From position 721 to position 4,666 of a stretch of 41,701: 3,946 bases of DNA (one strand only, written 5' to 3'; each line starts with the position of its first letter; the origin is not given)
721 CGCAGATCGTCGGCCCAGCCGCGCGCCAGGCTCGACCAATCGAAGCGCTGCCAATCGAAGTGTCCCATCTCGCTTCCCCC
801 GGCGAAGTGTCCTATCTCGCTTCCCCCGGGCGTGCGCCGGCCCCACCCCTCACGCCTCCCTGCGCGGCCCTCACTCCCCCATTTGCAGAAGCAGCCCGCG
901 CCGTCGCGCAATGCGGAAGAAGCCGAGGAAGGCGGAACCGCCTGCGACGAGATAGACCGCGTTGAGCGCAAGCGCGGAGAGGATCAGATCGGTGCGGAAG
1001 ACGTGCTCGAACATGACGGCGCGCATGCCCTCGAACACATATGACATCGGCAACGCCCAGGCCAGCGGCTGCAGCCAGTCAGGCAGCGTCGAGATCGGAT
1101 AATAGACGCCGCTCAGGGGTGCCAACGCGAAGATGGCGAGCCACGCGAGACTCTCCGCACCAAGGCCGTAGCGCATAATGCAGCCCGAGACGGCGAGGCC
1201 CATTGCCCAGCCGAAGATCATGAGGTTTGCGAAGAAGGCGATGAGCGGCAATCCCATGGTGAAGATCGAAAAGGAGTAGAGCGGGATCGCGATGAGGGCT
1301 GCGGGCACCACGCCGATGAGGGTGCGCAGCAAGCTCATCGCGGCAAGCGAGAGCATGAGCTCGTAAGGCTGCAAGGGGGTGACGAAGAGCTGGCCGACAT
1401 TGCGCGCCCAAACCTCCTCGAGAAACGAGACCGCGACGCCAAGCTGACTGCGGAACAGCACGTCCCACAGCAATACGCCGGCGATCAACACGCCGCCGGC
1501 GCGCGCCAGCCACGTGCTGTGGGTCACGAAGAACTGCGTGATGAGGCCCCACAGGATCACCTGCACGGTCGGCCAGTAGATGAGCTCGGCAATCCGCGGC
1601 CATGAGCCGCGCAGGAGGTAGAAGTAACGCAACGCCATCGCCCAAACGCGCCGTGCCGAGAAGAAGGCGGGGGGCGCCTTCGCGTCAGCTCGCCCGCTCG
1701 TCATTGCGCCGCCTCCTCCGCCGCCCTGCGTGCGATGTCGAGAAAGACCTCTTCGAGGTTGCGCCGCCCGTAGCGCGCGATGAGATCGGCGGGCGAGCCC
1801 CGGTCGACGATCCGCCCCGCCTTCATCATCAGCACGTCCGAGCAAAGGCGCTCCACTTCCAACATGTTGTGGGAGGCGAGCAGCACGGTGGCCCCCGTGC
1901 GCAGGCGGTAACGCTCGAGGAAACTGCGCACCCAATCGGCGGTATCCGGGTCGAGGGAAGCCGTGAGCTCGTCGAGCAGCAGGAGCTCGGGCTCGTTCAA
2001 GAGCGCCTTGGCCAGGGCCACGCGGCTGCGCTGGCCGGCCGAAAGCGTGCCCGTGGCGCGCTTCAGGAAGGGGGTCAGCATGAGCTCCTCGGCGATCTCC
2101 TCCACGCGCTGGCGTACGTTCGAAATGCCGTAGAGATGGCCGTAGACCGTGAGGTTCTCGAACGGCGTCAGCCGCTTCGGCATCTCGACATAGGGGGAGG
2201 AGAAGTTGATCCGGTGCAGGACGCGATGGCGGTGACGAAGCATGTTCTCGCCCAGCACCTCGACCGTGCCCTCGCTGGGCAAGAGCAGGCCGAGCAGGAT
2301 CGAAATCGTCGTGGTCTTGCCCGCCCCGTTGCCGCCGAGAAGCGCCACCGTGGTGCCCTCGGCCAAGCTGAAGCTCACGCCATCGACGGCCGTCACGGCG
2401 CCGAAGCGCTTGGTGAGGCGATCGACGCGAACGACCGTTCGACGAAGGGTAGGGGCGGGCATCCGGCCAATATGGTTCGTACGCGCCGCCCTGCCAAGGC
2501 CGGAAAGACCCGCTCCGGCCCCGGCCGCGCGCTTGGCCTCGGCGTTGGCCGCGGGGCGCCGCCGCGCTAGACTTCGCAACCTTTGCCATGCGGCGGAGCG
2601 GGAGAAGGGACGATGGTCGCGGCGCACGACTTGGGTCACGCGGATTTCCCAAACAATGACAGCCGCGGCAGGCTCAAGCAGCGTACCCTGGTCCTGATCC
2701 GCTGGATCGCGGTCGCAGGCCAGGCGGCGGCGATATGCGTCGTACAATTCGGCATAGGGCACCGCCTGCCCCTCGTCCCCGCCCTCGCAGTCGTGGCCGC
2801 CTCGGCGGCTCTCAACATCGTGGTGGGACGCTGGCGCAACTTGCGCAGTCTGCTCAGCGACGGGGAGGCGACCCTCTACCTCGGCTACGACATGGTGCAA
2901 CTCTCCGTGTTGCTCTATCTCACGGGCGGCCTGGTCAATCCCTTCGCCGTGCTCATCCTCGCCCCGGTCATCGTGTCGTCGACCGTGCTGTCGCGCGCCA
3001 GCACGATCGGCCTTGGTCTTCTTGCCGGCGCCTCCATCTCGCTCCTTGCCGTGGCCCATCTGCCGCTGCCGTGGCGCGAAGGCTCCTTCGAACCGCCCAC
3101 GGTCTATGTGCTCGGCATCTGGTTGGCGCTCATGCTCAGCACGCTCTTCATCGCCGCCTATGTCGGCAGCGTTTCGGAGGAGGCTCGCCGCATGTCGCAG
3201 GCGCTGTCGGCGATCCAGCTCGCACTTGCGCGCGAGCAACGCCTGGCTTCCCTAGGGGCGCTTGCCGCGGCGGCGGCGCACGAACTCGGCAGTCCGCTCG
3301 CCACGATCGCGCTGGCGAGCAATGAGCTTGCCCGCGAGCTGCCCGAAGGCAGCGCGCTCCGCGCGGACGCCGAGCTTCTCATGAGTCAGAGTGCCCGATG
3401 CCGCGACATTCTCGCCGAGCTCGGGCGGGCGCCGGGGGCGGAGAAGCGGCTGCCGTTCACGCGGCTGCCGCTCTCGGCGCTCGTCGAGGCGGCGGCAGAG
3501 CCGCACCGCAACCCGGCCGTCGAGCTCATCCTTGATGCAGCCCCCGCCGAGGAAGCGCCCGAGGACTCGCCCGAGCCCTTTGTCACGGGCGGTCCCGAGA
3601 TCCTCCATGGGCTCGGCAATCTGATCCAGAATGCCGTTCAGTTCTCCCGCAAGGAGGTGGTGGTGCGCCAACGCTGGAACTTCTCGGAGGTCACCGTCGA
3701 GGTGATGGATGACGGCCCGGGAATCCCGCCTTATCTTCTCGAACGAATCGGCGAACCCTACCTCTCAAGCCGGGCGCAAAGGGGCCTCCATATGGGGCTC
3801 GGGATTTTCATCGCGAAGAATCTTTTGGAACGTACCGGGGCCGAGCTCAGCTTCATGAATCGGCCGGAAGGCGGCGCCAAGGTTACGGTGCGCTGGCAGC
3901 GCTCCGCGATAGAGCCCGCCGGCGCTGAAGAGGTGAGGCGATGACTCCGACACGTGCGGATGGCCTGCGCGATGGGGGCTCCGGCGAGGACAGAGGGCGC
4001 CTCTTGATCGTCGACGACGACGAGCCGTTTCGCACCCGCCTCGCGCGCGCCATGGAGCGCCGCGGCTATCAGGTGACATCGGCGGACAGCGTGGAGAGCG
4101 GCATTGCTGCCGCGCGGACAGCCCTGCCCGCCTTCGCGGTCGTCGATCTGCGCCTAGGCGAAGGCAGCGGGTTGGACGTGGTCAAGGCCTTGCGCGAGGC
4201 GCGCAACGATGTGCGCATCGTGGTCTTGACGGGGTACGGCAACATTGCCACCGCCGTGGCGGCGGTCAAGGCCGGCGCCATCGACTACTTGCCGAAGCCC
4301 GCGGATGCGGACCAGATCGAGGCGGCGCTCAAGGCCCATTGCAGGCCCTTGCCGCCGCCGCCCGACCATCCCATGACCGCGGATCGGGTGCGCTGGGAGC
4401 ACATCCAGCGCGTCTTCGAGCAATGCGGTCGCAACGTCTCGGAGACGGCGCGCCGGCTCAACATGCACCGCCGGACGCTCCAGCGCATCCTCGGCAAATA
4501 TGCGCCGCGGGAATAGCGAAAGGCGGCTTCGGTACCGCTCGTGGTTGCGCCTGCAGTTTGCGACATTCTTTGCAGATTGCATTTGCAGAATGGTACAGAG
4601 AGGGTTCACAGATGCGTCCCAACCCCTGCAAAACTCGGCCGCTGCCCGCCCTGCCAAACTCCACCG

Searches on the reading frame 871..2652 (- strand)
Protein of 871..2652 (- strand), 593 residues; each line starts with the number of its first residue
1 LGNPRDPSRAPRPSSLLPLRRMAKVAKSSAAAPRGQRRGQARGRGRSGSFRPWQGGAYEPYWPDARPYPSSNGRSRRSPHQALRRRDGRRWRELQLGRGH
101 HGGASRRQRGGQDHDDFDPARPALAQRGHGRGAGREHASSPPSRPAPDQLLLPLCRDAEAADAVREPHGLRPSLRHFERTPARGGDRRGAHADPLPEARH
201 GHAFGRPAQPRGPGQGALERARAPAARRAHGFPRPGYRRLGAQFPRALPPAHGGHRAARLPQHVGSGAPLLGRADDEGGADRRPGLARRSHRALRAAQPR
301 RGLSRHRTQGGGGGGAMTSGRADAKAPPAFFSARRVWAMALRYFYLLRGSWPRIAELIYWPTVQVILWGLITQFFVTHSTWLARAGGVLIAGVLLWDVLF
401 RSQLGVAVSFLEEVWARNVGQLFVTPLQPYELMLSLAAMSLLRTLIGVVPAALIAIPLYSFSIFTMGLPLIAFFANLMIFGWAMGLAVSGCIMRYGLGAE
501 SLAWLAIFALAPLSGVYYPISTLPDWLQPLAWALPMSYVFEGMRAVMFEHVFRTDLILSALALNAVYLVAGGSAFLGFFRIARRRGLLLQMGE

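Call 52: search_protein_families(library=pfam, proteins=[window:871-2652:-], max_evalue=0.001)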
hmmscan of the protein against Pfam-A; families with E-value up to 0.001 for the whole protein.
window:871-2652:- (593 aa): 2 families
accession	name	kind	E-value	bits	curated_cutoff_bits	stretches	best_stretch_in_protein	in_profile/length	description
PF01061.29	ABC2_membrane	-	2.1e-11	44.2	26.9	1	351-548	14-211/211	ABC-2 type transporter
PF12698.13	ABC2_membrane_3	-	0.00017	21.2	31.6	1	405-576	179-342/347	ABC-2 family transporter protein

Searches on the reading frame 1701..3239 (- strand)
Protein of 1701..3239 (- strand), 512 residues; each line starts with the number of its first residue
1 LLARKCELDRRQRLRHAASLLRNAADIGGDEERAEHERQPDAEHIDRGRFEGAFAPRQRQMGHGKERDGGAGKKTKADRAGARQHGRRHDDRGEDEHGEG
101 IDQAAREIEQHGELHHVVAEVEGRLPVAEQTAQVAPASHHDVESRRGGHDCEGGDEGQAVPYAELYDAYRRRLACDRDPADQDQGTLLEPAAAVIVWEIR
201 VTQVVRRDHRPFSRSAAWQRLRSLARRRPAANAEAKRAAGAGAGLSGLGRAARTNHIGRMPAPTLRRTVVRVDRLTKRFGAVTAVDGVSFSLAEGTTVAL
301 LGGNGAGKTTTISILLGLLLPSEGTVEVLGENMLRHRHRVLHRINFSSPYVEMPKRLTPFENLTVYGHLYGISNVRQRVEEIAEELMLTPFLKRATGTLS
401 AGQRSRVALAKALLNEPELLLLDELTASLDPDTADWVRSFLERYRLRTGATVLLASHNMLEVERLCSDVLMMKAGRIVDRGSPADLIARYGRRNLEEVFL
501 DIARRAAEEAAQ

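Call 6: search_protein_families(library=pfam, proteins=[window:1701-3239:-], max_evalue=0.001)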
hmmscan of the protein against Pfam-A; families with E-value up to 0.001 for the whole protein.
window:1701-3239:- (512 aa): 2 families
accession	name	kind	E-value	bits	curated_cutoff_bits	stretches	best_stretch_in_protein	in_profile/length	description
PF00005.33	ABC_tran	-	4.9e-29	102.1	25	1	286-427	2-137/137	ABC transporter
PF13304.12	AAA_21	-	2.7e-09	38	27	1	400-462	239-303/304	AAA domain, putative AbiEii toxin, Type IV TA system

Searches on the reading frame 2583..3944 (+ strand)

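Call 6: search_protein_families(library=pfam, proteins=[window:2583-3944:+], max_evalue=0.001)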
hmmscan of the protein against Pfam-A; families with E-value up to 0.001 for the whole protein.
window:2583-3944:+ (453 aa): 2 families
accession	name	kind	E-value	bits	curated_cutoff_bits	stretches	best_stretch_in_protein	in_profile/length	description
PF02518.31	HATPase_c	-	1.1e-16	61.6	26.4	1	341-439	7-108/111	Histidine kinase-, DNA gyrase B-, and HSP90-like ATPase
PF00512.31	HisKA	-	7.7e-05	23.1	26.9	1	224-280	2-57/66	His Kinase A (phospho-acceptor) domain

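Call 59: search_protein_families(library=ncbifam, proteins=[window:2583-3944:+], max_evalue=0.001)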
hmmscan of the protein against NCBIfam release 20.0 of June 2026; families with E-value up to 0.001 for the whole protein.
window:2583-3944:+ (453 aa): 56 families (the best 25 are shown)
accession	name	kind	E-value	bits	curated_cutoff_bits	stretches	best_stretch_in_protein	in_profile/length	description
NF033792.0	ActS_PrrB_HisK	equivalog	1.8e-153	511.4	350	1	26-444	3-423/423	ActS/PrrB/RegB family redox-sensitive histidine kinase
NF045988.1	HisKinRegBRhodob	equivalog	2.4e-125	418.5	570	1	29-444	16-447/462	sensor histidine kinase RegB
NF008312.0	PRK11100.1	equivalog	1.2e-21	77.1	356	1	197-441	232-475/477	two-component system sensor histidine kinase CreC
NF007688.0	PRK10364.1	equivalog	9.2e-17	60.9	479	1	178-436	201-447/460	two-component system sensor histidine kinase ZraS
NF040750.1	tetrathio_HK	equivalog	1.8e-16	59.7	750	1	177-429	291-543/555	tetrathionate respiration histidine kinase TtrS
NF008468.0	PRK11360.1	equivalog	4.6e-16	58.3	646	1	210-440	382-608/616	two-component system sensor histidine kinase AtoS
NF007664.1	PRK10337.1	equivalog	5.9e-16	58.2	475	1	208-438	220-442/442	quorum sensing histidine kinase QseC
TIGR02938.1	nifL_nitrog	equivalog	4.5e-15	55.1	242.45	1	202-437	253-491/494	nitrogen fixation negative regulator NifL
NF007898.0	PRK10604.1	equivalog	8.8e-13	48.2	478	1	343-441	323-424/433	two-component system sensor histidine kinase RstB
TIGR02966.1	phoR_proteo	equivalog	6.3e-12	45.1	334.2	1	229-435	119-330/333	phosphate regulon sensor histidine kinase PhoR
NF007004.0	PRK09467.1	equivalog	7.9e-12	44.7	415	1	344-437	339-433/440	two-component system sensor histidine kinase EnvZ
NF052574.1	HisKinEspCMyxo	equivalog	9.6e-12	43.9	1200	1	210-436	403-633/785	serine histidine kinase EspC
NF038348.1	T2SS_HK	subfamily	4.4e-11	41.9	450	2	346-437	478-570/574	histidine kinase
NF007007.0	PRK09470.1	equivalog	1.6e-10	40.5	486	1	209-436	236-455/463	envelope stress sensor histidine kinase CpxA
NF058527.1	HistKinChvGCaul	equivalog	3.3e-10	39.3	740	1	344-434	427-522/535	two-component sensor histidine kinase ChvG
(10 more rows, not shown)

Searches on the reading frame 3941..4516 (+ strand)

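Call 6: search_protein_families(library=pfam, proteins=[window:3941-4516:+], max_evalue=0.001)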
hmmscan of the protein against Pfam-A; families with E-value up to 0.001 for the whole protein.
window:3941-4516:+ (191 aa): 5 families
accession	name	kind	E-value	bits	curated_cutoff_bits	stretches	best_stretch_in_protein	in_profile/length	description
PF00072.30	Response_reg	-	1.3e-23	83.7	30.2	1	22-130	2-110/111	Response regulator receiver domain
PF02954.25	HTH_8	-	4.2e-07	30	22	1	153-187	8-42/42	Bacterial regulatory protein, Fis family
PF13556.12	HTH_30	-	6.9e-06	26.2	27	1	157-182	6-31/59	PucR C-terminal helix-turn-helix domain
PF13384.12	HTH_23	-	0.00034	20.8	24.6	1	151-187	7-41/50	Homeodomain-like domain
PF13518.12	HTH_28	-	0.00096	19.6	25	0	163-187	12-36/52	Helix-turn-helix domain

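Call 59: search_protein_families(library=ncbifam, proteins=[window:3941-4516:+], max_evalue=0.001)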
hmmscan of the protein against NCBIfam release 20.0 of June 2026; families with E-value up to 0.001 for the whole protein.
window:3941-4516:+ (191 aa): 86 families (the best 25 are shown)
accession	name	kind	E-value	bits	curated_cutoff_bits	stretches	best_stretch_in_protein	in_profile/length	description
NF033791.1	ActR_PrrA_rreg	equivalog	4.3e-88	293.8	250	1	21-190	4-173/173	ActR/PrrA/RegA family redox response regulator transcription factor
NF006900.1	PRK09390.1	equivalog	4.4e-21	75.3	255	1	19-134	5-120/203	response regulator FixJ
NF051870.1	NAssimRespRegNtrX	equivalog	8.6e-21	74.3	600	1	21-126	4-111/452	nitrogen assimilation response regulator NtrX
NF008469.0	PRK11361.1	equivalog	2.7e-20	72.5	714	1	19-128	5-114/461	acetoacetate metabolism transcriptional regulator AtoC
TIGR01818.1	ntrC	equivalog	2.8e-19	69.2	558.6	1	22-126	2-106/463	nitrogen regulation protein NR(I)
NF045505.1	RR_RssB_Pseudo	equivalog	2.2e-18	66.5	700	1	20-122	7-109/394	two-component system response regulator RssB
NF007689.0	PRK10365.1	equivalog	5.5e-18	65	760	1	19-131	6-118/441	sigma-54-dependent response regulator transcription factor ZraR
NF007005.1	PRK09468.1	equivalog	5.5e-17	62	331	1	19-136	4-121/237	osmolarity response regulator transcription factor OmpR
TIGR02154.1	PhoB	equivalog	1e-16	61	296.2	1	20-157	4-144/226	phosphate regulon transcriptional regulator PhoB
NF008176.1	PRK10923.1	equivalog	1.1e-16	60.5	620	1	18-129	3-114/469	nitrogen regulation protein NR(I)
NF041733.1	resp_reg_CseB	equivalog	2.5e-16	59.7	350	1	20-142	2-123/228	two-component system response regulator CseB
NF047793.1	ResRegPgtA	equivalog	4.8e-16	58.6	650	1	19-129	6-116/414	two-component system response regulator PgtA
NF007820.0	PRK10529.1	equivalog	6.7e-16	58.4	325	1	20-135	3-117/225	two-component system response regulator KdpE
NF040749.1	tetrathio_RR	equivalog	8.8e-16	58.2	290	1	23-132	4-113/191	tetrathionate respiration response regulator TtrR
NF041946.1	LuxO_transreg_Vib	equivalog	9.1e-16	57.7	800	1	49-129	27-107/463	quorum-sensing sigma-54 dependent transcriptional regulator LuxO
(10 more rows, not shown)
